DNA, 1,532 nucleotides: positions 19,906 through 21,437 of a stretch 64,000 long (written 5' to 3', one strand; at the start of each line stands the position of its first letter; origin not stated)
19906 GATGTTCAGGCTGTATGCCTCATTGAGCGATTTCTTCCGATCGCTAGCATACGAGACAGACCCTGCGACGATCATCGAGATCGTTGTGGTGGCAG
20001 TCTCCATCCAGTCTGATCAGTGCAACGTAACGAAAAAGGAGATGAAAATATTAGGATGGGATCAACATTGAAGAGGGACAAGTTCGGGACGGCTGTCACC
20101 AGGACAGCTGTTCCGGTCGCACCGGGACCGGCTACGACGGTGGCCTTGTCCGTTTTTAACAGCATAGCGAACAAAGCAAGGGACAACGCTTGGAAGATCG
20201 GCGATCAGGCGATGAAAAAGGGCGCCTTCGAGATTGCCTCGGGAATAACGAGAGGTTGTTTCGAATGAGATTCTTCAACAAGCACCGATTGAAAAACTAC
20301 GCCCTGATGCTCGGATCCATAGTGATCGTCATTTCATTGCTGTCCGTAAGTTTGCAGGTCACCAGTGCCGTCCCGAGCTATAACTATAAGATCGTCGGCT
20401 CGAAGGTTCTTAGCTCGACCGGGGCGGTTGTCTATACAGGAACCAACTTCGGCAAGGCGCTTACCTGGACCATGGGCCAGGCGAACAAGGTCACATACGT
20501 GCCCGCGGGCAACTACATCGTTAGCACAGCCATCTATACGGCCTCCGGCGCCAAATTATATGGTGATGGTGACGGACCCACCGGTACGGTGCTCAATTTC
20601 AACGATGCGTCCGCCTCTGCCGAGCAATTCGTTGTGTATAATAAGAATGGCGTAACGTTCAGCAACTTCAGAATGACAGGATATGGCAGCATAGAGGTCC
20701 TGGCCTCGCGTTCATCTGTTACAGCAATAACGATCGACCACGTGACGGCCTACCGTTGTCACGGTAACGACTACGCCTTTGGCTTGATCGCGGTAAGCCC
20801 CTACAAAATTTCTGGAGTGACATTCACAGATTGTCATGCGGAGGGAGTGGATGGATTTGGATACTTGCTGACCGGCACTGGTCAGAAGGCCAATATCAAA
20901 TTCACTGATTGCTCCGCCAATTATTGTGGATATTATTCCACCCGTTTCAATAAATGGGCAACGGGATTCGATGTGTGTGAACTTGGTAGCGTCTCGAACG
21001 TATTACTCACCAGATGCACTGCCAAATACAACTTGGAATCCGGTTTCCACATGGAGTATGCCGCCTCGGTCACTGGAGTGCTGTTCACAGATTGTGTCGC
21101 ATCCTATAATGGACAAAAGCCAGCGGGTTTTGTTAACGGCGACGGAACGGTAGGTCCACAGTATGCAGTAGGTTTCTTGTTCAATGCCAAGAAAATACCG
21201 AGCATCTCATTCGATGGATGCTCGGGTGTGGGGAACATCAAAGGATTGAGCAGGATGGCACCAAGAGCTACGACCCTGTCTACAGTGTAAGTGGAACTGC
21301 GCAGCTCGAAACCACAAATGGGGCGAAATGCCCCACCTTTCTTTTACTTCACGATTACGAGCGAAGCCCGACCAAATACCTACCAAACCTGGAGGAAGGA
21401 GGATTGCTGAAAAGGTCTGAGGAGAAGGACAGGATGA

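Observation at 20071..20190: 76-nt four-way-junction RNA candidate with a possible switch, upstream of the beta-helix gene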

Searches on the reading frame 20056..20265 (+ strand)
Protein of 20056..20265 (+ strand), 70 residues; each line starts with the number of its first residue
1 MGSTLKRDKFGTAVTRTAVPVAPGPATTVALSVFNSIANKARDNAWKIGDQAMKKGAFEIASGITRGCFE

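Call 11: search_protein_families(library=pfam, proteins=[window:20056-20265:+], max_evalue=0.01)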
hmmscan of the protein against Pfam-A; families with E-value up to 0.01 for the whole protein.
window:20056-20265:+ (70 aa): 0 families

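Call 16: find_homologous_proteins(query=window:20056-20265:+, max_evalue=10)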
Query seq(70 aa) (70 aa): 2 proteins with E <= 10 among 2 candidates.
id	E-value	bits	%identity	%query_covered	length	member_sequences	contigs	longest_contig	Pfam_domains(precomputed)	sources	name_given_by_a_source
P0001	1.8e-35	137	98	94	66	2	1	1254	-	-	-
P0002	5.0e-14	70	62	99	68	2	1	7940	-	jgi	jgi:hypothetical protein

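Call 19: find_encoding_contigs(protein=P0002, flank=4000)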
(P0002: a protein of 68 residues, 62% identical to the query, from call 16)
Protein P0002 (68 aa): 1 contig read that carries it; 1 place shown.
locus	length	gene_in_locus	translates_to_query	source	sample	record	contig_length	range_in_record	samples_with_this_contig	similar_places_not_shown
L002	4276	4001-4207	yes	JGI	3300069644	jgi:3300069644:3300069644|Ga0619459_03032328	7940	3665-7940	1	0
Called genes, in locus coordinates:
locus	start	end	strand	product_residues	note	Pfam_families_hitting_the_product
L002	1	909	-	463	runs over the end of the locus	-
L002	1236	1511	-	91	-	-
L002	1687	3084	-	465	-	PF02310:B12-binding, PF04055:Radical_SAM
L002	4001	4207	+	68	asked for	-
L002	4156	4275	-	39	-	?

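Call 20: find_encoding_contigs(protein=P0001, flank=4000)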
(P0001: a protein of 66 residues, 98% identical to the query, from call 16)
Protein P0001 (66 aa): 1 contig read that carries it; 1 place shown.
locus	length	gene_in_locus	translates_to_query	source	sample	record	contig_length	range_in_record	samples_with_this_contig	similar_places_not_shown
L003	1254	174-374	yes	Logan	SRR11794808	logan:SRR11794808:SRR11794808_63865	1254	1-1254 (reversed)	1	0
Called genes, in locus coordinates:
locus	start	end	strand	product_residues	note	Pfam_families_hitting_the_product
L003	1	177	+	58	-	?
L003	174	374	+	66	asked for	-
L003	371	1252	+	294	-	?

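Call 25: find_related_loci(query=A2, collection=metagenome_contigs, flank=2500)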
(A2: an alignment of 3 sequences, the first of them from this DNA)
Query A2 (70 aa) in metagenome_contigs; peptide patterns used: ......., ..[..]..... (x = any residue, [..] = any of these).
514 stretches matched a pattern, but none encodes a relative of the query by tblastn (E <= 1e-3).

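Call 26: find_related_loci(query=A2, collection=genome_contigs, flank=2500)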
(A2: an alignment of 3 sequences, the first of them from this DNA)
Query A2 (70 aa) in genome_contigs; peptide patterns used: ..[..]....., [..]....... (x = any residue, [..] = any of these).
30 stretches matched a pattern; 2 encode a relative of the query (tblastn E <= 1e-3); 2 distinct loci.
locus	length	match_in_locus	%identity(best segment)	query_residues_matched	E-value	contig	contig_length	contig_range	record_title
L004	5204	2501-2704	61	1-69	2e-22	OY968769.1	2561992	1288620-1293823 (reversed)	MAG: uncultured Methanomassiliicoccales archaeon isolate MFD00905.bin.2.112 genome assembly, chromosome: 1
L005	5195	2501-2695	58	1-69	4e-20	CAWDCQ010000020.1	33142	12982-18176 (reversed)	MAG: uncultured Methanomassiliicoccales archaeon isolate MFD04780.bin.2.98 genome assembly, contig: contig_126833, whole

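Call 43: search_protein_representatives(alignment_id=A3)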
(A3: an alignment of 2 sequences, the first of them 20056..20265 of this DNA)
Query: 2 sequences, 72 profile positions. Proteins with E-value up to 0.001 (for the whole library): 27; up to 1e-10: 13; up to 1e-30: 0. The best 27 are listed.
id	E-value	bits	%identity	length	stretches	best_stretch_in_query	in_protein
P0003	2.8e-24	101.2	-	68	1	1-70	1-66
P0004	7.5e-17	77.3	-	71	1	1-69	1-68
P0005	1.0e-16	76.9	-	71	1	1-71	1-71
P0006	3.7e-16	75.1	-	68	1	3-71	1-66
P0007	7.0e-15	71.0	-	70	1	1-71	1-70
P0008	4.4e-14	68.5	-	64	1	4-71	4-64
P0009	9.1e-14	67.5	-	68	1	3-71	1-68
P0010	1.6e-13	66.7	-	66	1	1-70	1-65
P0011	3.5e-13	65.6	-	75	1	2-71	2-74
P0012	2.4e-12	62.9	-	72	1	1-71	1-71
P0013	4.6e-12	62.0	-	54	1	14-71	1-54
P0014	6.3e-12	61.6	-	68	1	3-70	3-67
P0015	2.4e-11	59.7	-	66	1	1-71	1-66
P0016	1.2e-08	51.1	-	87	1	1-44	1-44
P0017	2.3e-06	43.8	-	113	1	6-55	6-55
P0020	1.0e-05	41.7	-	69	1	19-71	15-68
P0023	4.2e-05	39.7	-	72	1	1-70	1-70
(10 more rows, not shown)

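Call 45: find_encoding_contigs(protein=P0007, flank=1500, max_places=3)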
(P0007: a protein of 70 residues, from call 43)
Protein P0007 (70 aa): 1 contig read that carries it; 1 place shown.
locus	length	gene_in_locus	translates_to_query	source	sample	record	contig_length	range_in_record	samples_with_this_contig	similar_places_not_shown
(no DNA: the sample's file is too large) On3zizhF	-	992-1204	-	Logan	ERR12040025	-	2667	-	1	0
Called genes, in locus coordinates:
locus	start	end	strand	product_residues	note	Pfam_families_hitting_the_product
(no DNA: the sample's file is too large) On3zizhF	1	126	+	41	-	?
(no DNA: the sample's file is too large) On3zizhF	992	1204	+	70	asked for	-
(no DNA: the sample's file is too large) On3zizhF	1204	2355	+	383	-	PF13229:Beta_helix, PF05048:NosD (weak)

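Call 47: find_related_loci(query=A5, collection=genome_contigs, flank=1500)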
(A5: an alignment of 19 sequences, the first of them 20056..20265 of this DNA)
Query A5 (70 aa) in genome_contigs; peptide patterns used: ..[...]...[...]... (x = any residue, [..] = any of these).
18 stretches matched a pattern; 6 encode a relative of the query (tblastn E <= 1e-3); 6 distinct loci.
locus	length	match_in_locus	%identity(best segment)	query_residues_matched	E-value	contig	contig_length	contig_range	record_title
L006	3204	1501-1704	61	1-69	4e-22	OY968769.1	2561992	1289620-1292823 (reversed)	MAG: uncultured Methanomassiliicoccales archaeon isolate MFD00905.bin.2.112 genome assembly, chromosome: 1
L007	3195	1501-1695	58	1-69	7e-20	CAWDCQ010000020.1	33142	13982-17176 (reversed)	MAG: uncultured Methanomassiliicoccales archaeon isolate MFD04780.bin.2.98 genome assembly, contig: contig_126833, whole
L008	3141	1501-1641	68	25-70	9e-19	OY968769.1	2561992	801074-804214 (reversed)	MAG: uncultured Methanomassiliicoccales archaeon isolate MFD00905.bin.2.112 genome assembly, chromosome: 1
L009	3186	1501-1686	46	1-70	2e-16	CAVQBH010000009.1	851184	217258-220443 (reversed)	MAG: uncultured Methanomassiliicoccales archaeon isolate MFD01476.bin.2.74 genome assembly, contig: contig_43695, whole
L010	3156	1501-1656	54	17-68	2e-13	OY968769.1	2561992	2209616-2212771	MAG: uncultured Methanomassiliicoccales archaeon isolate MFD00905.bin.2.112 genome assembly, chromosome: 1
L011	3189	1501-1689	47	6-69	1e-10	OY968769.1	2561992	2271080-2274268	MAG: uncultured Methanomassiliicoccales archaeon isolate MFD00905.bin.2.112 genome assembly, chromosome: 1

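Call 48: find_related_loci(query=A5, collection=metagenome_contigs, flank=1500)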
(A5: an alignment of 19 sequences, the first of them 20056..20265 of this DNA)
Query A5 (70 aa) in metagenome_contigs; peptide patterns used: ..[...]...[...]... (x = any residue, [..] = any of these).
79 stretches matched a pattern; 3 encode a relative of the query (tblastn E <= 1e-3); 3 distinct loci.
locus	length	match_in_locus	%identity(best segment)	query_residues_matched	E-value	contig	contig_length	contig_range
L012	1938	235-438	54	2-69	4e-18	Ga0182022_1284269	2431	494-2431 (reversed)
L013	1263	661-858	51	1-67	1e-17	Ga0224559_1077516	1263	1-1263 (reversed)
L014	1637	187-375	51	1-68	6e-16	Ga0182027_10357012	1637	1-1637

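Call 53: find_encoding_contigs(protein=P0006, flank=1500, max_places=2)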
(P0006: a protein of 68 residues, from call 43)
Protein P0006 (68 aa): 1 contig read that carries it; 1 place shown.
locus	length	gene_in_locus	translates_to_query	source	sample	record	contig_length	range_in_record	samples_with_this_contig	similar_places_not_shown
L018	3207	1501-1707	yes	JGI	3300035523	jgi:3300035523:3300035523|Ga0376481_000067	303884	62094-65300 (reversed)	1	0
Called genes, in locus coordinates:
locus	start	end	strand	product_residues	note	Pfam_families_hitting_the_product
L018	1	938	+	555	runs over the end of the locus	PF13855:LRR_8 (faint), PF05725:FNIP (faint), PF13306:LRR_5, PF00041:fn3 (faint), PF13620:CarboxypepD_reg, PF13715:CarbopepD_reg_2, PF08308:PEGA (faint), PF14686:fn3_3 (faint)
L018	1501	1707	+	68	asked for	-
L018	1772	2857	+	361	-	PF13229:Beta_helix, PF05048:NosD (weak)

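Call 54: find_encoding_contigs(protein=P0008, flank=1500, max_places=2)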
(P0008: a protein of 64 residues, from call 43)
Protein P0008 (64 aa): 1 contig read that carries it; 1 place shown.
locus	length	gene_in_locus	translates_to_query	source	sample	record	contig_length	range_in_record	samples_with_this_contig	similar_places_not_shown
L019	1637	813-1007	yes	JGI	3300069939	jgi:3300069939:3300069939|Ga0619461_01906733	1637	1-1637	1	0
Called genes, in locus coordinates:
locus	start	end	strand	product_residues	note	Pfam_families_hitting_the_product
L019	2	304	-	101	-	?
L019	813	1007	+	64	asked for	-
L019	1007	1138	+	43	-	-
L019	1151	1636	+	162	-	?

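Call 55: find_encoding_contigs(protein=P0012, flank=1500, max_places=2)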
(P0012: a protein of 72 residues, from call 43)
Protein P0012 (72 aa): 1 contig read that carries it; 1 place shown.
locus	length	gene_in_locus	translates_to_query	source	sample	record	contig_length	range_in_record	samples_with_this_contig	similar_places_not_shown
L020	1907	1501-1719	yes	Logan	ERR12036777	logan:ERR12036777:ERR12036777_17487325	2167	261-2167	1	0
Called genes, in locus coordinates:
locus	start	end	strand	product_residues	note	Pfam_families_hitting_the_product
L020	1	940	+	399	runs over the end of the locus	?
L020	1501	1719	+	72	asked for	-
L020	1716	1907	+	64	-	?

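Call 56: find_encoding_contigs(protein=P0020, flank=1500, max_places=2)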
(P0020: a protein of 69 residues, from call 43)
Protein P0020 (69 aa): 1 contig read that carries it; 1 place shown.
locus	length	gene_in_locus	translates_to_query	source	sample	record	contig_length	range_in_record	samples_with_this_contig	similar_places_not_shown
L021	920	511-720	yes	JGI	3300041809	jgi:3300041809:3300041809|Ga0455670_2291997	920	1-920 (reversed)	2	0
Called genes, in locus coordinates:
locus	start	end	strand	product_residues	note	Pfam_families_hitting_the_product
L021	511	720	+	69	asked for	-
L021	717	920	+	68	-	?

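Call 57: find_encoding_contigs(protein=P0023, flank=1500, max_places=2)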
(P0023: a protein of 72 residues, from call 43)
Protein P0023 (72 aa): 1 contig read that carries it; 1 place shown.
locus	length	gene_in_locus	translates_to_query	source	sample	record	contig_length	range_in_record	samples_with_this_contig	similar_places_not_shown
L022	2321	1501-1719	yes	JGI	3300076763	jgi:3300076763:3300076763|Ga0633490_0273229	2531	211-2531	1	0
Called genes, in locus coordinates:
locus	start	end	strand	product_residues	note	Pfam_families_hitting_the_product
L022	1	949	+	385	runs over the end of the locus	?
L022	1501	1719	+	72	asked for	-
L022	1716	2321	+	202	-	?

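Call 58: find_encoding_contigs(protein=P0015, flank=1500, max_places=2)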
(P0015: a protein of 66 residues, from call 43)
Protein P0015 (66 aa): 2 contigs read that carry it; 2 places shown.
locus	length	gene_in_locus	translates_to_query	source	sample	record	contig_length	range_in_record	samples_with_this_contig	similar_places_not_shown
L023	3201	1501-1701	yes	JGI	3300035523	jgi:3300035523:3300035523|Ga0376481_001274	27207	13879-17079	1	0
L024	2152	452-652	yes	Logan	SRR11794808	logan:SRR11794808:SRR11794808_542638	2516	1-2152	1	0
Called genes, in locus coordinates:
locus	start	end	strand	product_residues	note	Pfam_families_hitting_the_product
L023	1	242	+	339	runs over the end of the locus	PF00005:ABC_tran, PF13175:AAA_15 (faint), PF13304:AAA_21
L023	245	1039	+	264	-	PF01061:ABC2_membrane, PF12698:ABC2_membrane_3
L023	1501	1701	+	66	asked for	-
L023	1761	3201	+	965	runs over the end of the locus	PF05048:NosD (weak), PF13229:Beta_helix, PF05048:NosD (weak)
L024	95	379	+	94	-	-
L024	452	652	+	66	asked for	-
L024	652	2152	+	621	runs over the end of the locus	?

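Call 74: predict_structure(alignment_id=A5)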
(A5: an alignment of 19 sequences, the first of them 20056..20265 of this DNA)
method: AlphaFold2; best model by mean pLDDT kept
length: 70 residues; sequences in the alignment: 19
mean_pLDDT: 65.2   pTM: 0.31
mean pLDDT of the five models: 65.2, 60.7, 58.7, 57.7, 57.6
residues with pLDDT >= 90: 0; 70-90: 22; 50-70: 43; < 50: 5
segments of 3 or more residues with pLDDT < 50: 12-14
pLDDT, mean of each block of 10 residues (from residue 1): 54 51 57 72 87 77 59
secondary structure, 60 per line:
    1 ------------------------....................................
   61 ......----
elements in order: H25-66

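Call 89: search_protein_families(library=ncbifam, proteins=[window:20056-20265:+], max_evalue=0.1)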
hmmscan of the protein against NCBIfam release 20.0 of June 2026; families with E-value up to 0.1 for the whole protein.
window:20056-20265:+ (70 aa): 0 families

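Call 90: search_solved_structures(query=A5, max_evalue=1)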
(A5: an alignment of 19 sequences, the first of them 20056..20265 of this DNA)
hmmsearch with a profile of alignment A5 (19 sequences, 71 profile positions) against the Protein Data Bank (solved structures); distinct sequences matched with E-value up to 1: 0.

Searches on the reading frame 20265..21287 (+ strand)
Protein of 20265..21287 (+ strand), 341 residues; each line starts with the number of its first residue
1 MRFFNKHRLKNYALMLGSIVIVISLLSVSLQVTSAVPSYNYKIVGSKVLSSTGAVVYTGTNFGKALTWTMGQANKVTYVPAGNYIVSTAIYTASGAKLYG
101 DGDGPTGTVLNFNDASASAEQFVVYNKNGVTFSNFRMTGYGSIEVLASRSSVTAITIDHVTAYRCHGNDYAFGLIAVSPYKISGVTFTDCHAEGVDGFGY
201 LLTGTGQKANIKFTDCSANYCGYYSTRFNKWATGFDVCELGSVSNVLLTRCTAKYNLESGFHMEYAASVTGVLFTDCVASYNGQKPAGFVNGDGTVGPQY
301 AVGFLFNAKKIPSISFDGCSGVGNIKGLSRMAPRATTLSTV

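Call 11: search_protein_families(library=pfam, proteins=[window:20265-21287:+], max_evalue=0.01)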
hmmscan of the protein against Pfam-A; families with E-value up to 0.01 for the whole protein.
window:20265-21287:+ (341 aa): 2 families
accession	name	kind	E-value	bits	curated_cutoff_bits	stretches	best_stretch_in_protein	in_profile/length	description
PF13229.12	Beta_helix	-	3e-07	30.7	25.9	1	124-290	5-145/158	Right handed beta helix region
PF12708.12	Pect-lyase_RHGA_epim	-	2.6e-05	24.5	27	1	73-128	33-84/213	Rhamnogalacturonase A/epimerase, pectate lyase-like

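Call 12: find_related_loci(query=window:20265-21287:+, collection=genome_contigs, flank=3000)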
Query window:20265-21287:+ (341 aa) in genome_contigs; peptide patterns used: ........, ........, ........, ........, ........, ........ (x = any residue, [..] = any of these).
102 stretches matched a pattern; 1 encode a relative of the query (tblastn E <= 1e-3); 1 distinct loci.
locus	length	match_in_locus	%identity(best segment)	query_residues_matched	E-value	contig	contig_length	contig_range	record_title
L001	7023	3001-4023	88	1-341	0e+0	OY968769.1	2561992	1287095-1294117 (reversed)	MAG: uncultured Methanomassiliicoccales archaeon isolate MFD00905.bin.2.112 genome assembly, chromosome: 1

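Call 89: search_protein_families(library=ncbifam, proteins=[window:20265-21287:+], max_evalue=0.1)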
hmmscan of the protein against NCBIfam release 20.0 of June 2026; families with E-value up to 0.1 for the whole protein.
window:20265-21287:+ (341 aa): 1 family
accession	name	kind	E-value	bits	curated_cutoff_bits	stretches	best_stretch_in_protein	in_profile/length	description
TIGR03805.1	beta_helix_1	subfamily_domain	0.00039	19.6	141.5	1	72-197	9-130/314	parallel beta-helix domain-containing protein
